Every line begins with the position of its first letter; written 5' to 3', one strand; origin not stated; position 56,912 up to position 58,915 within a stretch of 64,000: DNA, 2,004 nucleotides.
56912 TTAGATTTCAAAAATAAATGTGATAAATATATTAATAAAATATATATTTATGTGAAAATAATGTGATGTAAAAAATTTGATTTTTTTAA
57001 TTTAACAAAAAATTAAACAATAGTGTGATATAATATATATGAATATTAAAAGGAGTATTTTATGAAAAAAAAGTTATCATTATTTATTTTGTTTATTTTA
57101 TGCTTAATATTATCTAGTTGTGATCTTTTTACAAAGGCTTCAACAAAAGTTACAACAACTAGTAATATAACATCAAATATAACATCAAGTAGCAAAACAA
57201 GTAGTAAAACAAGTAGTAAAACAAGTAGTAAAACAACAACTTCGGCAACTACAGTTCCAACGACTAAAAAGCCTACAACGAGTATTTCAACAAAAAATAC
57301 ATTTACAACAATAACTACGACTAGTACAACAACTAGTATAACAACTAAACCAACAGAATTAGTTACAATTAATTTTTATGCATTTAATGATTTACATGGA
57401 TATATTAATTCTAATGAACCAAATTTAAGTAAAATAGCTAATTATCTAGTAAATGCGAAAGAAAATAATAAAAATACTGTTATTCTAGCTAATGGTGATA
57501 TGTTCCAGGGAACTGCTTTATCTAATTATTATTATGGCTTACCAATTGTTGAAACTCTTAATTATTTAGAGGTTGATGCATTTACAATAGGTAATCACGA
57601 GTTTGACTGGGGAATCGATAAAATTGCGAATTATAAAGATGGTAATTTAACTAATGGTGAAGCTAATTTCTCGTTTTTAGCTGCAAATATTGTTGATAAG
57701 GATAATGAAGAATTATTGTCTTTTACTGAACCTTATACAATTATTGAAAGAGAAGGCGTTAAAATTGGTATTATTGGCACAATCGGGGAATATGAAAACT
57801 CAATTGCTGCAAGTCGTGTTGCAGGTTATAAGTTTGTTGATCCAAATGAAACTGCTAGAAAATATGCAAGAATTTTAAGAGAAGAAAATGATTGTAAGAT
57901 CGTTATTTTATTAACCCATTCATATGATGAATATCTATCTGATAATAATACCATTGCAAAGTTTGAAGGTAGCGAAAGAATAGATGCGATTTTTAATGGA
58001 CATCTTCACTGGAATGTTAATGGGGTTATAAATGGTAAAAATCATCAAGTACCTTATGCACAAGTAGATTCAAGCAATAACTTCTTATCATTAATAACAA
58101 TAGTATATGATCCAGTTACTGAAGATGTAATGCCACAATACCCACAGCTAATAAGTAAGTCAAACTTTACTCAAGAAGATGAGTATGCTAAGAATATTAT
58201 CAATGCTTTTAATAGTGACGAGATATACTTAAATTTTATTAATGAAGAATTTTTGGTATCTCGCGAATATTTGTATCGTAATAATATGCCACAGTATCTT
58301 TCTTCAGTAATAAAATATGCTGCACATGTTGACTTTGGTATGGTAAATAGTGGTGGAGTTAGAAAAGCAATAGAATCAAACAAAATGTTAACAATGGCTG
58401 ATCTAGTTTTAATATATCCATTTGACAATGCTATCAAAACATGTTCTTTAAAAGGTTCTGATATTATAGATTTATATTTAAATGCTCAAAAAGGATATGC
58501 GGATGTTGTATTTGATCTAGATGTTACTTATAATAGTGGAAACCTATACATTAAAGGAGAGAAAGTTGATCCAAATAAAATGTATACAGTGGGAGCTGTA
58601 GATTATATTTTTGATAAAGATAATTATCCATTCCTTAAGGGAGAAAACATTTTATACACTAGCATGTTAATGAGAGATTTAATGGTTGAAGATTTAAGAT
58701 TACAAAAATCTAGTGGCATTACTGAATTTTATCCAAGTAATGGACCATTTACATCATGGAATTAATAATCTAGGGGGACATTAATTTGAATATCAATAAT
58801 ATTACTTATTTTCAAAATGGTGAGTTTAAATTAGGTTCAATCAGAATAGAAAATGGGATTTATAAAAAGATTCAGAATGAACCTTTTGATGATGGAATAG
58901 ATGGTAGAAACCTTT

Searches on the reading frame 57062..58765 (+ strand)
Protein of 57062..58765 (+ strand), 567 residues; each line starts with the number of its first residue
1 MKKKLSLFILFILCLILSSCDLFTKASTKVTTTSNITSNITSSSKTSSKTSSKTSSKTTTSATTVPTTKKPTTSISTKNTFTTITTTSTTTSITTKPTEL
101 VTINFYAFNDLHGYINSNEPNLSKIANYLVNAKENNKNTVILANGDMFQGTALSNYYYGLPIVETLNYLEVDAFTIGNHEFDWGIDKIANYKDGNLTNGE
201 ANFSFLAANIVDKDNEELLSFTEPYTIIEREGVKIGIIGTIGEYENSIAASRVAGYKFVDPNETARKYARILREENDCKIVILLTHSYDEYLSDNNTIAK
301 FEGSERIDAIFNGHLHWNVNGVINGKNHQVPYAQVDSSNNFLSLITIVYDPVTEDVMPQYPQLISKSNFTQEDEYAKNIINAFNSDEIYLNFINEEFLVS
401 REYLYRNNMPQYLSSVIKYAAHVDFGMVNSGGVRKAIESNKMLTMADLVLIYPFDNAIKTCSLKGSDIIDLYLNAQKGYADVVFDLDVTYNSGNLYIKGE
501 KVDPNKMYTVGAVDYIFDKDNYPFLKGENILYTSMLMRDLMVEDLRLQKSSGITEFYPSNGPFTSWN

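Call 85: search_protein_families(library=pfam, proteins=[window:57062-58765:+], max_evalue=0.00001)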
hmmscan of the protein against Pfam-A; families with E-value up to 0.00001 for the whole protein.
window:57062-58765:+ (567 aa): 2 families
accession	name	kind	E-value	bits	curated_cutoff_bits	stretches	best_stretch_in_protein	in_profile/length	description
PF00149.33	Metallophos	-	2.1e-14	54.8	21.5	1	104-317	2-190/191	Calcineurin-like phosphoesterase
PF02872.23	5_nucleotid_C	-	8.4e-14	52.4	23.6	1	406-526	21-157/158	5'-nucleotidase, C-terminal domain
